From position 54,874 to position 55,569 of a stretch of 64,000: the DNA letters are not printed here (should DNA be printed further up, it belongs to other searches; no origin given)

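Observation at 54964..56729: Compact HIRAN + DUF6569/ARPP-1-like gene pair inserted between housekeeping genes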

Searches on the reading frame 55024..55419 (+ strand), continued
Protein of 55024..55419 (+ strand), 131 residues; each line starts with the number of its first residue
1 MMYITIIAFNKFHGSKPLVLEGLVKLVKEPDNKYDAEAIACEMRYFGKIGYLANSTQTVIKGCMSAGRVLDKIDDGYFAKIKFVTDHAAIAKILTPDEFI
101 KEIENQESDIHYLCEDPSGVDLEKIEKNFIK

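Call 59: find_homologous_proteins(query=A6, max_evalue=0.001)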
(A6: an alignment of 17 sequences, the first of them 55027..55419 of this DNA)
Query A6 (17 sequences) (130 aa, profile of the alignment): 2488 proteins with E <= 0.001 among 5886 candidates; the best 120 are listed.
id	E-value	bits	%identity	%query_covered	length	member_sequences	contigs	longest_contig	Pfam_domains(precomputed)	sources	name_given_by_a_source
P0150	1.8e-60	220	74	98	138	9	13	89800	PF08797.17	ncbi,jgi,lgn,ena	-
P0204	1.9e-60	220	69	98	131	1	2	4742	PF08797.17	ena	-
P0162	2.5e-60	220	73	98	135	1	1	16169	PF08797.17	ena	-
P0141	2.6e-60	220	72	98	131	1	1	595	PF08797.17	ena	-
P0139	2.7e-60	220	72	98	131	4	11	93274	PF08797.17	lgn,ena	-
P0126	3.3e-60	219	78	98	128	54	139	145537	PF08797.17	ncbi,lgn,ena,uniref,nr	ncbi:HIRAN domain-containing protein [Methanobrevibacter sp.]|uniref:HIRAN domain-containing protein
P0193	3.5e-60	219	69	98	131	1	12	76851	PF08797.17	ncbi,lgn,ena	-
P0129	3.7e-60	219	77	98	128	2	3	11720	PF08797.17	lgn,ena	-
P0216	4.2e-60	219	69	98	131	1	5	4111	PF08797.17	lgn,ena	-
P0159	4.9e-60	219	75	91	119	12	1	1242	PF08797.17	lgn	-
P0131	5.5e-60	219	71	98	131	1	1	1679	PF08797.17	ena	-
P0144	7.1e-60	218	69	98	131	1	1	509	PF08797.17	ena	-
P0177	7.3e-60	218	70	98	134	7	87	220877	PF08797.17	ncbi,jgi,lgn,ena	-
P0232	7.7e-60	218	74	89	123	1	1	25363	PF08797.17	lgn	-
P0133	9.5e-60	218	73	100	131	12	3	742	PF08797.17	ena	-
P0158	1.1e-59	218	74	98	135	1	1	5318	PF08797.17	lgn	-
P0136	1.2e-59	218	76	98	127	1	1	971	PF08797.17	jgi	jgi:hypothetical protein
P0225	1.5e-59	217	70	100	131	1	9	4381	PF08797.17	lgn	-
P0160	1.5e-59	217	70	98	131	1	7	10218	PF08797.17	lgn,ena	-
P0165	1.5e-59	217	70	98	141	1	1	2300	PF08797.17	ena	-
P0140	1.6e-59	217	74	98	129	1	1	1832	PF08797.17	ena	-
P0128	1.7e-59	217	76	98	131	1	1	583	PF08797.17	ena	-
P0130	1.7e-59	217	75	98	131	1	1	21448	PF08797.17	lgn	-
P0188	1.7e-59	217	72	97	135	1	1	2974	PF08797.17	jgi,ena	-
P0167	1.9e-59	217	74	98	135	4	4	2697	PF08797.17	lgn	-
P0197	1.9e-59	217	71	97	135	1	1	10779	PF08797.17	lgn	-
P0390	2.0e-59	217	73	92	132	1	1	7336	PF08797.17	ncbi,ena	-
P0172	2.2e-59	217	71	98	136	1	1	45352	PF08797.17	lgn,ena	-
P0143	2.3e-59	217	72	98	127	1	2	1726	PF08797.17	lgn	-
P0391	2.7e-59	216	70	92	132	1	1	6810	PF08797.17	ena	-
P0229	2.8e-59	216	70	100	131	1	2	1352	PF08797.17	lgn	-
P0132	2.9e-59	216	75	98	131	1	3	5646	PF08797.17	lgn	-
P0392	3.0e-59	216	69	98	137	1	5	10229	PF08797.17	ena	-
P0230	3.1e-59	216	68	98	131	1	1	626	PF08797.17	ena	-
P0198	3.3e-59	216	71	94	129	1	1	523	PF08797.17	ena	-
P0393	3.5e-59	216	67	98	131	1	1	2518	PF08797.17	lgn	-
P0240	3.7e-59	216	69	98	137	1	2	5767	PF08797.17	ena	-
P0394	3.8e-59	216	69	98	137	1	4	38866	PF08797.17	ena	-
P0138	4.0e-59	216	74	98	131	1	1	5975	PF08797.17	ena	-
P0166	4.1e-59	216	68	98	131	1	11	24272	PF08797.17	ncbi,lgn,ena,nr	ncbi:MAG: hypothetical protein IJF83_10640 [Methanobrevibacter sp.]|nr:hypothetical protein [Methano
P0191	4.2e-59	216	73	92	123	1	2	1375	PF08797.17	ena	-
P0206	4.2e-59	216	70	98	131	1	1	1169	PF08797.17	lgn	-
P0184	5.1e-59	216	74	92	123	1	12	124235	PF08797.17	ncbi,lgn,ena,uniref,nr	ncbi:HIRAN domain-containing protein [Methanobrevibacter sp.]|uniref:HIRAN domain-containing protein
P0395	5.2e-59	216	71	92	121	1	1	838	PF08797.17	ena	-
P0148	5.6e-59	215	71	98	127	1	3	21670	PF08797.17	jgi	jgi:hypothetical protein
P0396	5.8e-59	215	66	98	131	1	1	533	PF08797.17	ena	-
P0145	6.1e-59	215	70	98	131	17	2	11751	PF08797.17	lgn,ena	-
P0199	6.3e-59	215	70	98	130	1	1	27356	PF08797.17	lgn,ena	-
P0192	6.4e-59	215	73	92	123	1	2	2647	PF08797.17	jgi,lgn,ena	jgi:hypothetical protein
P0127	6.6e-59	215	77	98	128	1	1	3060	PF08797.17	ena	-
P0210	6.8e-59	215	69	98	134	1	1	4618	PF08797.17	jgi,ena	-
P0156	6.9e-59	215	71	98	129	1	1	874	PF08797.17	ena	-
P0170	7.6e-59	215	72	98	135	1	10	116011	PF08797.17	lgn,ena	-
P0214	8.1e-59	215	74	90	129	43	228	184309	PF08797.17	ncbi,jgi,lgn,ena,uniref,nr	ncbi:MAG: hypothetical protein IKI27_01290 [Methanobrevibacter sp.]|jgi:hypothetical protein|uniref:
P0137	8.4e-59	215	73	98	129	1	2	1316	PF08797.17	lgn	-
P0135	8.6e-59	215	73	98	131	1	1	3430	PF08797.17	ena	-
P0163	9.0e-59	215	68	98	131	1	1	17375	PF08797.17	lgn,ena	-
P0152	9.1e-59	215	70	98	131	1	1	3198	PF08797.17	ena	-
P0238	9.2e-59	215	69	98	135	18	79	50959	PF08797.17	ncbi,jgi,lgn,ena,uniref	ncbi:HIRAN domain-containing protein [Methanobrevibacter sp.]|jgi:hypothetical protein|uniref:HIRAN 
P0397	1.0e-58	215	70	98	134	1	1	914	PF08797.17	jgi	jgi:hypothetical protein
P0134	1.1e-58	214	74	98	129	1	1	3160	PF08797.17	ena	-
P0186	1.2e-58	214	75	93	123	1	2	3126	PF08797.17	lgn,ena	-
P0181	1.3e-58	214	69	98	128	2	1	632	PF08797.17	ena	-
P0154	1.3e-58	214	71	99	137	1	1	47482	PF08797.17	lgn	-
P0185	1.5e-58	214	73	93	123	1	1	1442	PF08797.17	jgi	jgi:hypothetical protein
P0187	1.8e-58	214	73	89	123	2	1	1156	PF08797.17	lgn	-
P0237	1.9e-58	214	68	98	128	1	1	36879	PF08797.17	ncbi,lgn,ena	-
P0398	1.9e-58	214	69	93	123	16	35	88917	PF08797.17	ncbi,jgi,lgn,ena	jgi:hypothetical protein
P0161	1.9e-58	214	73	98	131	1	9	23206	PF08797.17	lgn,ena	-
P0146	2.1e-58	214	70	98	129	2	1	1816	PF08797.17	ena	-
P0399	2.2e-58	214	67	97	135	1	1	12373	PF08797.17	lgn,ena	-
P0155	2.2e-58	213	71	99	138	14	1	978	PF08797.17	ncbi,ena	-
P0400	2.3e-58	213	68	98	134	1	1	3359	PF08797.17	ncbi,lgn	-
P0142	2.4e-58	213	73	98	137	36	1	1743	PF08797.17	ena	-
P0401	2.7e-58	213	68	98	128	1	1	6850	PF08797.17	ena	-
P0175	3.1e-58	213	72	98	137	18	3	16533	PF08797.17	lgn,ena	-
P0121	3.2e-58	213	95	100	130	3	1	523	PF08797.17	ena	-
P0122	3.2e-58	213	90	100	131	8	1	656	PF08797.17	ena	-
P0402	3.3e-58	213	68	98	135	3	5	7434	PF08797.17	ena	-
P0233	3.4e-58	213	71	96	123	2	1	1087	PF08797.17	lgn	-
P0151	3.5e-58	213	73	98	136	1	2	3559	PF08797.17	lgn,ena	-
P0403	3.9e-58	213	71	91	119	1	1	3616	PF08797.17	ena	-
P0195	4.1e-58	213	68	98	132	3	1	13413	PF08797.17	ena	-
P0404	4.2e-58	213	67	98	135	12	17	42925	PF08797.17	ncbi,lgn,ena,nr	ncbi:MAG: hypothetical protein UIB31_00350 [Methanobrevibacter sp.]|nr:HIRAN domain-containing prote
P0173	4.3e-58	213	77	91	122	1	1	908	PF08797.17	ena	-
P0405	4.3e-58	213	67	97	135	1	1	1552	PF08797.17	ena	-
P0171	4.6e-58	212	70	98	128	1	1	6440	PF08797.17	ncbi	-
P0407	5.5e-58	212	68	100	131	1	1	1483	PF08797.17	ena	-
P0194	5.9e-58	212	67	98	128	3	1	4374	PF08797.17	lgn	-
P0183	6.4e-58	212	70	98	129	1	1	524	PF08797.17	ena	-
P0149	7.0e-58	212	73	98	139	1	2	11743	PF08797.17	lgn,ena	-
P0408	7.2e-58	212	69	98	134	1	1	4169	PF08797.17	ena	-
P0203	7.3e-58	212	72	95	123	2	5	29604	PF08797.17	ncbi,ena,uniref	ncbi:hypothetical protein [Methanobrevibacter sp.]|uniref:hypothetical protein n=1 Tax=Methanobrevib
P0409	7.6e-58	212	69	97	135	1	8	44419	PF08797.17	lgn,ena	-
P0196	7.7e-58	212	75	93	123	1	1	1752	PF08797.17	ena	-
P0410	9.2e-58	211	66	98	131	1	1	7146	PF08797.17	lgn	-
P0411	9.9e-58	211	69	97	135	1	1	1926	PF08797.17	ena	-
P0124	9.9e-58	211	84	100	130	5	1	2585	PF08797.17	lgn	-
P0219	1.0e-57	211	72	93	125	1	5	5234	PF08797.17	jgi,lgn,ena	jgi:hypothetical protein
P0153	1.1e-57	211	75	95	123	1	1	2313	PF08797.17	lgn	-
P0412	1.2e-57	211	66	98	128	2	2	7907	PF08797.17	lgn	-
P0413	1.2e-57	211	69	98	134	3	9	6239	PF08797.17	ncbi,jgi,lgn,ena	jgi:hypothetical protein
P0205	1.3e-57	211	68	98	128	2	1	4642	PF08797.17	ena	-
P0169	1.3e-57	211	72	98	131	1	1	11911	PF08797.17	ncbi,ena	-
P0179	1.4e-57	211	70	98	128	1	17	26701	PF08797.17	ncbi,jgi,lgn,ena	jgi:hypothetical protein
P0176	1.4e-57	211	70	98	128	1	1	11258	PF08797.17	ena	-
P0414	1.4e-57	211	72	96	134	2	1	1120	PF08797.17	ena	-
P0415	1.4e-57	211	67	97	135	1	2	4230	PF08797.17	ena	-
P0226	1.7e-57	211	71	95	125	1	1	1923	PF08797.17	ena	-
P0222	1.8e-57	211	71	92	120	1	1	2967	PF08797.17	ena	-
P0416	1.8e-57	211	68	88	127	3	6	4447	PF08797.17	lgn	-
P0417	2.0e-57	210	69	93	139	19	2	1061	PF08797.17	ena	-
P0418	2.0e-57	210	73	90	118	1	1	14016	PF08797.17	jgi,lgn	jgi:hypothetical protein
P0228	2.2e-57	210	72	94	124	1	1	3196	PF08797.17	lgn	-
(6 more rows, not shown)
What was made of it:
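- Tried and rejected: There were 2,488 hits, but the 120 listed were all Methanobrevibacter-like, so nothing was learned about distant taxa (call 59).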

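Call 99: search_solved_structures(query=A6, max_evalue=10, show_alignments=3)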
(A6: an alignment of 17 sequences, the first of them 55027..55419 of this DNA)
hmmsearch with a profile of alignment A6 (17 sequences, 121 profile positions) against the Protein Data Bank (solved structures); distinct sequences matched with E-value up to 10: 7.
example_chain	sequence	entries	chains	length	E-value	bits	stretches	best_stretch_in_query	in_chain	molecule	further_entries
3k2y_A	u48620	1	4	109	0.046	17.1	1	20-73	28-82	uncharacterized protein lp_0118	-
2mzn_A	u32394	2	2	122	0.59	13.5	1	22-55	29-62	Helicase-like transcription factor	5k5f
4xzf_A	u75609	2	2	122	0.6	13.5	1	22-55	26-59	Helicase-like transcription factor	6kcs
5bnh_A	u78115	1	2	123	0.6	13.5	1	22-55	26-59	Helicase-like transcription factor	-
4s0n_A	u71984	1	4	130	0.68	13.3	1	22-55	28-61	Helicase-like transcription factor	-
4xzg_A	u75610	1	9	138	0.77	13.1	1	22-55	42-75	Helicase-like transcription factor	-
5ohx_A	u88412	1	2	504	0.88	12.9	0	59-112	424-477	Cystathionine beta-synthase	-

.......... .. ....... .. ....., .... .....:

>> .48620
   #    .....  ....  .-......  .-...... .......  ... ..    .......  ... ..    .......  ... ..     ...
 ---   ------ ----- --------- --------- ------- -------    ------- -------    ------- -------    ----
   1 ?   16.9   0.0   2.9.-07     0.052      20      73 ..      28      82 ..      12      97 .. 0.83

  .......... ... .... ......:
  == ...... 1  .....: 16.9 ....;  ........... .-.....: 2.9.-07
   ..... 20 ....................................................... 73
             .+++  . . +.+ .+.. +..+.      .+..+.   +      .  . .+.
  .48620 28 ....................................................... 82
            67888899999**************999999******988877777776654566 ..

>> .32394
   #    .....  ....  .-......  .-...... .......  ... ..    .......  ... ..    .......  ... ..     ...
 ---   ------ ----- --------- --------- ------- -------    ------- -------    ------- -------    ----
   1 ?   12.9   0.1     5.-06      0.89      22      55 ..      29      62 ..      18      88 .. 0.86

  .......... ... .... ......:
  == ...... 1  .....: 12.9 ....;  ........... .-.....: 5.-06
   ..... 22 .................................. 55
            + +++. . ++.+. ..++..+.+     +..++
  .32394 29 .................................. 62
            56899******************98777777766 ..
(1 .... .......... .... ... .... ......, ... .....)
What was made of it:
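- The motif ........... aligns with HLTF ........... (call 99).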
